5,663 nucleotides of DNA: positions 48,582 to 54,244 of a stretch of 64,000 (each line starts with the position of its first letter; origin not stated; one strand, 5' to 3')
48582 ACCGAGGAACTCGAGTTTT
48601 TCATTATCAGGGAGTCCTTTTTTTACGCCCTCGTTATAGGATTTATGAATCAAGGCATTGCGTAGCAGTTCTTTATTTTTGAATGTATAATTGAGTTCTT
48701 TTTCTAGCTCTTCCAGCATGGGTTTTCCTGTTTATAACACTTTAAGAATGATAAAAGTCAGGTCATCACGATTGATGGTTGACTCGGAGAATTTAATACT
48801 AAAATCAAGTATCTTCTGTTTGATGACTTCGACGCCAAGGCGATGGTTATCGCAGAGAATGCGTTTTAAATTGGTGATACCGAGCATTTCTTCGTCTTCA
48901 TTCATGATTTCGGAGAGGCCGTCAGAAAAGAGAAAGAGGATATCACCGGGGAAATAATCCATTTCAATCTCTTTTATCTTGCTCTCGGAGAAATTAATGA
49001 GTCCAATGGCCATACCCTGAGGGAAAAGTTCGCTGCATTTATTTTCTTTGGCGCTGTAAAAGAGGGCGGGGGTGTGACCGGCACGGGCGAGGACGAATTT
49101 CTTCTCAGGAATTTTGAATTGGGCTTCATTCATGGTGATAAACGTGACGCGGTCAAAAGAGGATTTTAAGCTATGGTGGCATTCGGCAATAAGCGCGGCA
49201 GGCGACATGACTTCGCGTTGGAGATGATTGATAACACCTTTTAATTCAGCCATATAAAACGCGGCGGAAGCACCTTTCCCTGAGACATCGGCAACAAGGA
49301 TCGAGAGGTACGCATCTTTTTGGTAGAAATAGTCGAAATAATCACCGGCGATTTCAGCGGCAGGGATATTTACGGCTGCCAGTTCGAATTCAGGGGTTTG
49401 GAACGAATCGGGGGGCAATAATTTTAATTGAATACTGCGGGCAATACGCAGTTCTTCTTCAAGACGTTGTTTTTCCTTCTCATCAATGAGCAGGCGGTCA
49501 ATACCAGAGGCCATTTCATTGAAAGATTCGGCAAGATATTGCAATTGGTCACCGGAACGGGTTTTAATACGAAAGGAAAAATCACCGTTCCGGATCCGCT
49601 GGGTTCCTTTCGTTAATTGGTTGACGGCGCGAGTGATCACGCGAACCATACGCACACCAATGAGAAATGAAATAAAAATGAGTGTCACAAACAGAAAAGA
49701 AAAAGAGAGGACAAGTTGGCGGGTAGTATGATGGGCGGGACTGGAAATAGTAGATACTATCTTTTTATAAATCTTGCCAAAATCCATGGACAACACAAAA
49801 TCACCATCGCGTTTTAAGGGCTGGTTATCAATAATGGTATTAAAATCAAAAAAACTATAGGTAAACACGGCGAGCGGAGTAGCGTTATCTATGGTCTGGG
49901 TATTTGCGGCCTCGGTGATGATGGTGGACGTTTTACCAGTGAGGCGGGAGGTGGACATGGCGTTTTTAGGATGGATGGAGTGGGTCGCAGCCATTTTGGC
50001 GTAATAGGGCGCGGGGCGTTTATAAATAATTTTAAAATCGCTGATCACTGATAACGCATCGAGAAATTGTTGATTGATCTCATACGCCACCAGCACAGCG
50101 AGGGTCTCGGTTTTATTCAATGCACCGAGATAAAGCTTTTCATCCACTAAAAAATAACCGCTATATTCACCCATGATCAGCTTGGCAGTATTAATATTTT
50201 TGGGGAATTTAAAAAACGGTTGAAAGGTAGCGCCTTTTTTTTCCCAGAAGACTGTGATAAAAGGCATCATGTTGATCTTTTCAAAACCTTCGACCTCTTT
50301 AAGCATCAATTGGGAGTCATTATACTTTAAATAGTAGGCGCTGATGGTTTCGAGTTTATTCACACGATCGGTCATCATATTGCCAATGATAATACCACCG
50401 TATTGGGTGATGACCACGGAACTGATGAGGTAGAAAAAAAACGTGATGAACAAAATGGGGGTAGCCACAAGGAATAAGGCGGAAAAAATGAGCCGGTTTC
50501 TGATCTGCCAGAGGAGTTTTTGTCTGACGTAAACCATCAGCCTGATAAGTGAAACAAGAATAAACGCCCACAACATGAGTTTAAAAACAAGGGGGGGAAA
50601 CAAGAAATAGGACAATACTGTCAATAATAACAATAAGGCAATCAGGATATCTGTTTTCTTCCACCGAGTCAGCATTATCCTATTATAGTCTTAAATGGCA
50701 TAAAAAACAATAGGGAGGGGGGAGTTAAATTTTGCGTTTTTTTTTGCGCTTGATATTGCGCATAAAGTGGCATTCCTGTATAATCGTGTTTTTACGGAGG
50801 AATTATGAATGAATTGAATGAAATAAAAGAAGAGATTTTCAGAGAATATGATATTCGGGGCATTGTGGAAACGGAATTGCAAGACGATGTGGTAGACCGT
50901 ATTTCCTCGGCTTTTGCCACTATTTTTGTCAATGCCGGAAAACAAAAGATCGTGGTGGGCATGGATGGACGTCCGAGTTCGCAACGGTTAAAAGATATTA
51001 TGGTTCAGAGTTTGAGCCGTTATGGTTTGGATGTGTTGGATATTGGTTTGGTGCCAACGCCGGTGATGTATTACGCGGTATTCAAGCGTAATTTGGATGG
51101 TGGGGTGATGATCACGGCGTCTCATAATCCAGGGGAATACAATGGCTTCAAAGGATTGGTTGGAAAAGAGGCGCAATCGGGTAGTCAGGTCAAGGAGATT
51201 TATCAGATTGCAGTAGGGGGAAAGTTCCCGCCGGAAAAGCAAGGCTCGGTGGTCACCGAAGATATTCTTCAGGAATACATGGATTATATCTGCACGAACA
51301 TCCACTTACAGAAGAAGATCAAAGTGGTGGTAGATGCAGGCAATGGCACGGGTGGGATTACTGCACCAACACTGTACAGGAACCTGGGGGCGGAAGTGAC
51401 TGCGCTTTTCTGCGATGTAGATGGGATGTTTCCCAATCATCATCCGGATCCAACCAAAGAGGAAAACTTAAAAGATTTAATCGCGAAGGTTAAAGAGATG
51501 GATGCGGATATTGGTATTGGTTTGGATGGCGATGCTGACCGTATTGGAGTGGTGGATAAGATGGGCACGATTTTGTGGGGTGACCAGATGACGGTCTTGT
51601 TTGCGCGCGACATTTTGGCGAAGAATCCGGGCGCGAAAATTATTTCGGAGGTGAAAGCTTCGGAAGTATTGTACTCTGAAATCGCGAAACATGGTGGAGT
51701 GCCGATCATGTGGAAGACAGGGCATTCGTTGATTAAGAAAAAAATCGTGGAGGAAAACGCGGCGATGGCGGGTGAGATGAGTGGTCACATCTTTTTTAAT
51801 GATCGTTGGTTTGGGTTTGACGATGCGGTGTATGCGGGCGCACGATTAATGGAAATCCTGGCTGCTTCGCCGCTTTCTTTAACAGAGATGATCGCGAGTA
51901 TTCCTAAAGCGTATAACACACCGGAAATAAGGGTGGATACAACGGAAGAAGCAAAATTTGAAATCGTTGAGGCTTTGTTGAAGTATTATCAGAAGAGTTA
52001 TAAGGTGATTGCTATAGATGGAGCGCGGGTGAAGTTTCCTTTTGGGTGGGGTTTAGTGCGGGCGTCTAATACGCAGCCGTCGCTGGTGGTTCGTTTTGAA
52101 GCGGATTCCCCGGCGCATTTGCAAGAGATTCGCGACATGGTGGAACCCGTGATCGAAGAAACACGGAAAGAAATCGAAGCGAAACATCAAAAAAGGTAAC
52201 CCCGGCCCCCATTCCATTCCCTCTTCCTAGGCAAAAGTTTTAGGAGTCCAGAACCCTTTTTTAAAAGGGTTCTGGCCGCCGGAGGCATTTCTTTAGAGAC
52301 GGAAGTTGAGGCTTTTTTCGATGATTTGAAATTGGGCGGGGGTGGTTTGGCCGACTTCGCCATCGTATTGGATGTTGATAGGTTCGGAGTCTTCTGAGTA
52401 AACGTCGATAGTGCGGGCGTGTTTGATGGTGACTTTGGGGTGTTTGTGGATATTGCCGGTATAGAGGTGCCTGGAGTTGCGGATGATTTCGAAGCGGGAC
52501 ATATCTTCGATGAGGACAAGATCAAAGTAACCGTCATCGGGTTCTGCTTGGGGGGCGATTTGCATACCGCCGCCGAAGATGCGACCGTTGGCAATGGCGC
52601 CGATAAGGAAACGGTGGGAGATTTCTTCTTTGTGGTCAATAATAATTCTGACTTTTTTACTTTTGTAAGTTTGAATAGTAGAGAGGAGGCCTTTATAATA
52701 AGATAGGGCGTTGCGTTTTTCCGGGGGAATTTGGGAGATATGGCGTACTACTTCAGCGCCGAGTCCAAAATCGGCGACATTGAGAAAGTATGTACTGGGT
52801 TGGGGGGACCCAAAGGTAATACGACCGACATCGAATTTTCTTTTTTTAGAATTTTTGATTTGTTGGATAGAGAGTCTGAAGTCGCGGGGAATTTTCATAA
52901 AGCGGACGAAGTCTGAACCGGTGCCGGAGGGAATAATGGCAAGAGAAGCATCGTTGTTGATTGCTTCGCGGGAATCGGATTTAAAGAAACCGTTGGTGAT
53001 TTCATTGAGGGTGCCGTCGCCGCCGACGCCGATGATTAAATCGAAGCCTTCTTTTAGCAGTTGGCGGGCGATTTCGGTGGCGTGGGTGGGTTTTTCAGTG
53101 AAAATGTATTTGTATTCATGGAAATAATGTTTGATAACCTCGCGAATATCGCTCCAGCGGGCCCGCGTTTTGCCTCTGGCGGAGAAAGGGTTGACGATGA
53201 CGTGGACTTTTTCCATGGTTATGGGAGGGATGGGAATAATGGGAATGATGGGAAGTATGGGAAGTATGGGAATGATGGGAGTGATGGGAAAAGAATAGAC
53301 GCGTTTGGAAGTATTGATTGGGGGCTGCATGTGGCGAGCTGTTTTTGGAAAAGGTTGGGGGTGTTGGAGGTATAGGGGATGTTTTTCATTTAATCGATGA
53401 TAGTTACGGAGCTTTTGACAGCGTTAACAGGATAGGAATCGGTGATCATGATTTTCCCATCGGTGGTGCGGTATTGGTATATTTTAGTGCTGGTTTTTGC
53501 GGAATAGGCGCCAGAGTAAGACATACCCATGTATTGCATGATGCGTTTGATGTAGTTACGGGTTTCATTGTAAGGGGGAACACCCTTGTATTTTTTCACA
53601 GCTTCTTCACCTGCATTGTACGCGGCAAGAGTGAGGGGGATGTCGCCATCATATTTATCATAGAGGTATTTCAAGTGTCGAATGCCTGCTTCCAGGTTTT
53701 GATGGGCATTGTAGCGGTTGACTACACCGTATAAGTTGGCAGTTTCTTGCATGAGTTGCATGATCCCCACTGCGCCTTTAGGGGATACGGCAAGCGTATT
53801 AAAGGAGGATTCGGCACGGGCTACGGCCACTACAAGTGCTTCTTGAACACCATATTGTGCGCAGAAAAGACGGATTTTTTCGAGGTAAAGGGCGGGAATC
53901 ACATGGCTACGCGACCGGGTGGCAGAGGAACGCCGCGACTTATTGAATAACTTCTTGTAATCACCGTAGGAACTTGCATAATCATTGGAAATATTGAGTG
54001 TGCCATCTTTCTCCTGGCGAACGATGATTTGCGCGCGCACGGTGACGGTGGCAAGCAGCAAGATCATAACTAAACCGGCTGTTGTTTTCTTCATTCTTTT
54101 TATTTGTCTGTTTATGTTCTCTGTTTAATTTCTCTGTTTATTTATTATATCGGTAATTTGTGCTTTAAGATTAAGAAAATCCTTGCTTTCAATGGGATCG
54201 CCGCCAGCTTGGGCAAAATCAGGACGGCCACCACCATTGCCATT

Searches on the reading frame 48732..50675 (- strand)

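Call 65: search_protein_families(library=pfam, proteins=[window:48732-50675:-], max_evalue=0.00001)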
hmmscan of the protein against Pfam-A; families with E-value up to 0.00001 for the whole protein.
window:48732-50675:- (647 aa): 2 families
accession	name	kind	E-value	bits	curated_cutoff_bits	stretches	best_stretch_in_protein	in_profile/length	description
PF07228.17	SpoIIE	-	2.1e-34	119.6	25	1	454-646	2-191/192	Stage II sporulation protein E (SpoIIE)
PF00672.30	HAMP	-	7.5e-09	36.2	25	1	343-390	2-49/53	HAMP domain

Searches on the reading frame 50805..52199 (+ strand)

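Call 65: search_protein_families(library=pfam, proteins=[window:50805-52199:+], max_evalue=0.00001)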
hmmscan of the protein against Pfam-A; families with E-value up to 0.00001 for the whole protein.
window:50805-52199:+ (464 aa): 4 families
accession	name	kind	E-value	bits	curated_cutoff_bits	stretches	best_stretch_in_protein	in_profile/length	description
PF02878.22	PGM_PMM_I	-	4.6e-36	124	22.5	1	10-136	2-131/138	Phosphoglucomutase/phosphomannomutase, alpha/beta/alpha domain I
PF02879.22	PGM_PMM_II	-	1.5e-26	93.3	29.3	1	157-254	2-103/103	Phosphoglucomutase/phosphomannomutase, alpha/beta/alpha domain II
PF02880.22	PGM_PMM_III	-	3.6e-24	85.6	20.7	1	258-370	1-115/115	Phosphoglucomutase/phosphomannomutase, alpha/beta/alpha domain III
PF00408.26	PGM_PMM_IV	-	6.4e-15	55.4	23.1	1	374-447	1-66/68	Phosphoglucomutase/phosphomannomutase, C-terminal domain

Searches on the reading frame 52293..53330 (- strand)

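Call 65: search_protein_families(library=pfam, proteins=[window:52293-53330:-], max_evalue=0.00001)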
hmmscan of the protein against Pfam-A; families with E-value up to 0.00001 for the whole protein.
window:52293-53330:- (345 aa): 2 families
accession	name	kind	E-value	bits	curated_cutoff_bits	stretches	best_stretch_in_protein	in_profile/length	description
PF00781.29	DAGK_cat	-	7.7e-30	103.5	23.6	1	41-171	1-125/125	Diacylglycerol kinase catalytic domain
PF19279.4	YegS_C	-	1.8e-29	102.9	27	1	187-341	4-154/158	YegS C-terminal NAD kinase beta sandwich-like domain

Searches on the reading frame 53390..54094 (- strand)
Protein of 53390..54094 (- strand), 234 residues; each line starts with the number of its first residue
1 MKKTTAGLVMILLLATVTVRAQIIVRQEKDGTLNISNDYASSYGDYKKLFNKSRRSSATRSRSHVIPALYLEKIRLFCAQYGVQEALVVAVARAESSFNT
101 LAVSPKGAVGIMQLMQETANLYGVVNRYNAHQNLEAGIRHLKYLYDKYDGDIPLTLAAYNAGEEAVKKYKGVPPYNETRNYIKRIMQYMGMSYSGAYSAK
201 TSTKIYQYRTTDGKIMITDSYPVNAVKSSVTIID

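Call 65: search_protein_families(library=pfam, proteins=[window:53390-54094:-], max_evalue=0.00001)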
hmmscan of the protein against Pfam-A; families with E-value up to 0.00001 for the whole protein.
window:53390-54094:- (234 aa): 1 family
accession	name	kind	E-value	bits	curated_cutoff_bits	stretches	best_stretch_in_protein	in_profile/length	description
PF01464.25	SLT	-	3.9e-27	94.6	21.3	1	80-178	9-113/117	Transglycosylase SLT domain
